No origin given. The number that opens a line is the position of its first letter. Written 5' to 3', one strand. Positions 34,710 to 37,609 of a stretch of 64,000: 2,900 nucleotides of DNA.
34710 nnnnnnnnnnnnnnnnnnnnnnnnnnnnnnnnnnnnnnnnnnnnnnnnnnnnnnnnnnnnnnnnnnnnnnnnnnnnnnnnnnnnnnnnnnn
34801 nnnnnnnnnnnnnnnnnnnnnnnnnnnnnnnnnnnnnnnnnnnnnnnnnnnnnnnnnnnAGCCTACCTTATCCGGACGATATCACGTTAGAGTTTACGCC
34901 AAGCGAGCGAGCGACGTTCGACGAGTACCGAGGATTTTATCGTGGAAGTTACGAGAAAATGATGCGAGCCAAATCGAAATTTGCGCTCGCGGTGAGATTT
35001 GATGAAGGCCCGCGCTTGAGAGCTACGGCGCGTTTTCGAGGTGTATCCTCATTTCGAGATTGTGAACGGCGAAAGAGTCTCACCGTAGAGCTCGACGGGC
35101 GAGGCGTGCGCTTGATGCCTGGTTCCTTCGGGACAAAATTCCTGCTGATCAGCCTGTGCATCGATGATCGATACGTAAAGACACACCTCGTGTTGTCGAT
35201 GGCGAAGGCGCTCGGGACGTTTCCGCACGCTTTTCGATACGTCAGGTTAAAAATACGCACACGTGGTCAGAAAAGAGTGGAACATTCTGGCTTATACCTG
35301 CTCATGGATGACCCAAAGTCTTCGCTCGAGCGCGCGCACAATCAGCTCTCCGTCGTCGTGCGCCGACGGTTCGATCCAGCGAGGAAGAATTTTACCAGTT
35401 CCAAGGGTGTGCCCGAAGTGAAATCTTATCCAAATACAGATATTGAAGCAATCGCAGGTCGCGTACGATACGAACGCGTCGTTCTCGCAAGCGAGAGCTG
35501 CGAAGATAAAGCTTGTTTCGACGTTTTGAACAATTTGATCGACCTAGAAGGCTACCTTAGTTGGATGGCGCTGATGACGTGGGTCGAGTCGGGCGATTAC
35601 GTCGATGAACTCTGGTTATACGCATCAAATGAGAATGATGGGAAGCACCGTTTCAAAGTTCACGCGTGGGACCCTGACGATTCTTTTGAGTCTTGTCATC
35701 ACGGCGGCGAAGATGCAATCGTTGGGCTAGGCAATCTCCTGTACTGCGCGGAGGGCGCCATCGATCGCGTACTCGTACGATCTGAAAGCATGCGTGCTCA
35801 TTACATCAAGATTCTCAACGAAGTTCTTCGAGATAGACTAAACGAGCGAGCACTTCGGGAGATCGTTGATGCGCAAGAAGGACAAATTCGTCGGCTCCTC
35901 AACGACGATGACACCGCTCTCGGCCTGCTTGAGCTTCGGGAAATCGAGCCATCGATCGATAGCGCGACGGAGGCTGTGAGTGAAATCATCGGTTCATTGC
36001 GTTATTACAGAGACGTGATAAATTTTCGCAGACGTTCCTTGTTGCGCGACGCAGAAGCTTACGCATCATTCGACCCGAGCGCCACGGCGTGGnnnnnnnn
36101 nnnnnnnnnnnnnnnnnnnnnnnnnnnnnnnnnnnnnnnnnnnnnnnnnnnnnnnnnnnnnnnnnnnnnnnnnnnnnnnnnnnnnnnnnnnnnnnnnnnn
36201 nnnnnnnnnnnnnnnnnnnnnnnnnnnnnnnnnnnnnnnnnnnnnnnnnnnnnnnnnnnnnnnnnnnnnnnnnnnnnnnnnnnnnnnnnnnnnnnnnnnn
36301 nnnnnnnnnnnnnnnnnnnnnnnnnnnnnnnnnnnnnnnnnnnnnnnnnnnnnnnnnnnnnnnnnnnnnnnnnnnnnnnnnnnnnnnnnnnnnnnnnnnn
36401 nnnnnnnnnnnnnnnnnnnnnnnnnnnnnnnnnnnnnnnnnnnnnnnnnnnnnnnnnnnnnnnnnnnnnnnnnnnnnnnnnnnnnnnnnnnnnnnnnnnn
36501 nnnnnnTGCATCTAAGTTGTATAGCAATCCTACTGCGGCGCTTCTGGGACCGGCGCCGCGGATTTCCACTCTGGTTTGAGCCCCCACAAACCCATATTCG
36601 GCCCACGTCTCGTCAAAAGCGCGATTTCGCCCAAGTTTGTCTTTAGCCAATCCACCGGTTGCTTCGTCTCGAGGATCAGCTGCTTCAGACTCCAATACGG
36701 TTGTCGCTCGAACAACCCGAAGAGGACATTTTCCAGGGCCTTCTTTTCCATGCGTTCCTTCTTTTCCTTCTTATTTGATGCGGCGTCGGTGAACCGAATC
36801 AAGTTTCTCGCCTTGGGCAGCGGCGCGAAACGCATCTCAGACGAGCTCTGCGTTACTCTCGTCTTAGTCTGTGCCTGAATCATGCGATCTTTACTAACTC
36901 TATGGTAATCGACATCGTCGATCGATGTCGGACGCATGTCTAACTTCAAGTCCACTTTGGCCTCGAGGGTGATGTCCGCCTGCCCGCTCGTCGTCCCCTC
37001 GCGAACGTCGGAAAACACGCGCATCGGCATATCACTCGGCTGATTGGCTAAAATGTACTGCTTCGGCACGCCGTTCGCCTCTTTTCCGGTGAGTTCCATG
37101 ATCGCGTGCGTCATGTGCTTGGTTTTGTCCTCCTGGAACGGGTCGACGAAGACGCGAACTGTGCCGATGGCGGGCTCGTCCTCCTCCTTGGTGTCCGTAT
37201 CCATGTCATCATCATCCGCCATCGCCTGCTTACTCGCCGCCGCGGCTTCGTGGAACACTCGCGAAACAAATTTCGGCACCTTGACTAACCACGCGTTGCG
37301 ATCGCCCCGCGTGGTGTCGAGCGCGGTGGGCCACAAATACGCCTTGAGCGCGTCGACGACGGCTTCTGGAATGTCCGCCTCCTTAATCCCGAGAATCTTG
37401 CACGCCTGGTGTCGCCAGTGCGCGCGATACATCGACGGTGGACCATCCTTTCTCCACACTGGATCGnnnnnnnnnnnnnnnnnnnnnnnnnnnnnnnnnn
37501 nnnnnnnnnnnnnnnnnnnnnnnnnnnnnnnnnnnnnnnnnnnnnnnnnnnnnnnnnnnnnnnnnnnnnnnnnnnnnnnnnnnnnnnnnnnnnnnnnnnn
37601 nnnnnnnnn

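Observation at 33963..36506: Large CotH-like protein with a signal-peptide-like N-terminus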

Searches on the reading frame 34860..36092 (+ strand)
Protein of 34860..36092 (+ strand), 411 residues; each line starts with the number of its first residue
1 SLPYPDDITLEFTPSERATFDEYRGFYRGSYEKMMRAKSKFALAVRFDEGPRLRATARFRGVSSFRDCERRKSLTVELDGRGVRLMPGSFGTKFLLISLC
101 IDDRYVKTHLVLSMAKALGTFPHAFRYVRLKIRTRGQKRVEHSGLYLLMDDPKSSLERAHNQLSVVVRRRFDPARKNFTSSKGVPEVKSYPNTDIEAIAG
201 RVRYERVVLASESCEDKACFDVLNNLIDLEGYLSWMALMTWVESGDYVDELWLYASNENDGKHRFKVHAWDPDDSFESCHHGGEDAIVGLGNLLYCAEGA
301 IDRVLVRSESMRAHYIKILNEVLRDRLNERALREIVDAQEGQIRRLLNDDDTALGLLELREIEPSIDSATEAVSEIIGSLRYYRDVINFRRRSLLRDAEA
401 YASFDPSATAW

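Call 31: search_solved_structures(query=A3, max_evalue=10, show_alignments=1)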
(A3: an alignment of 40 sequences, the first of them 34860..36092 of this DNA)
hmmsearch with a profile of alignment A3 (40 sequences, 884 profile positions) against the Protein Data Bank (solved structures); distinct sequences matched with E-value up to 10: 4.
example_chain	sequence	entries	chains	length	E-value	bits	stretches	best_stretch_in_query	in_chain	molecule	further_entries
5jd9_A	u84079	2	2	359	2.6e-07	32.7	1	379-550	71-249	Spore coat protein H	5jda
5frg_A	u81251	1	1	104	0.17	13.5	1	606-662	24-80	FORMIN-BINDING PROTEIN 1-LIKE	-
7uek_A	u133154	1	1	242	0.37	12.3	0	83-140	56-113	OT3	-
8ij9_C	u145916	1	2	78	0.98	10.9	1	606-673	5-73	ELKS/Rab6-interacting/CAST family member 1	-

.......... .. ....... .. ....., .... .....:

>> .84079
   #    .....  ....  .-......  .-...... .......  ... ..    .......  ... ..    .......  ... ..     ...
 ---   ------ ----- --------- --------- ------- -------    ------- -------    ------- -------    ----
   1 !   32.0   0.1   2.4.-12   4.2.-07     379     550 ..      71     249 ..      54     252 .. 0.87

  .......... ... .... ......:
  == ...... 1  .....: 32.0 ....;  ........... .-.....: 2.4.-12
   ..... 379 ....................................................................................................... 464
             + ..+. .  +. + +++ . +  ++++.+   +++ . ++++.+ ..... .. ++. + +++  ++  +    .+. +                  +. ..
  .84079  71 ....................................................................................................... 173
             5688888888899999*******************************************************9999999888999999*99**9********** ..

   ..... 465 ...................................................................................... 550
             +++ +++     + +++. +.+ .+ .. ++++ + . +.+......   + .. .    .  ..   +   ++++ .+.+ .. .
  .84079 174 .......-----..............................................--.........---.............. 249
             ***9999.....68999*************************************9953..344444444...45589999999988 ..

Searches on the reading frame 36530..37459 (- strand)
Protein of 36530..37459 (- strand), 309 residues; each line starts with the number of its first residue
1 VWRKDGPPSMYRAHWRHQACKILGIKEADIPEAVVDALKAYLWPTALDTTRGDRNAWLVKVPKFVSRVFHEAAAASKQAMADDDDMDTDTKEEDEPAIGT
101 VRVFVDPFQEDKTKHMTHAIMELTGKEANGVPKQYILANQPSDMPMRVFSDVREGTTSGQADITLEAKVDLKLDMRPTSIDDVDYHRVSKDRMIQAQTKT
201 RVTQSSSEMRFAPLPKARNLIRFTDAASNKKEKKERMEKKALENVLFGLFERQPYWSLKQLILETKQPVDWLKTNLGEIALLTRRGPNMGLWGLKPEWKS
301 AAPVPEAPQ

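Call 3: search_protein_families(library=pfam, proteins=[window:36530-37459:-], max_evalue=1)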
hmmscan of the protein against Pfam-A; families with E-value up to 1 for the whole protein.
window:36530-37459:- (309 aa): 3 families
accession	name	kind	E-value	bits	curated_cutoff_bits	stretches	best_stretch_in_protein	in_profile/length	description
PF02270.21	TFIIF_beta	-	1.9e-20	73.1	23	1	236-299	2-65/65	TFIIF, beta subunit HTH domain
PF17683.6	TFIIF_beta_N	-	8.4e-08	33.3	25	1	54-162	2-92/145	TFIIF, beta subunit N-terminus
PF09734.15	Tau95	-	0.042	15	23.7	1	208-287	50-117/144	RNA polymerase III transcription factor (TF)IIIC subunit HTH domain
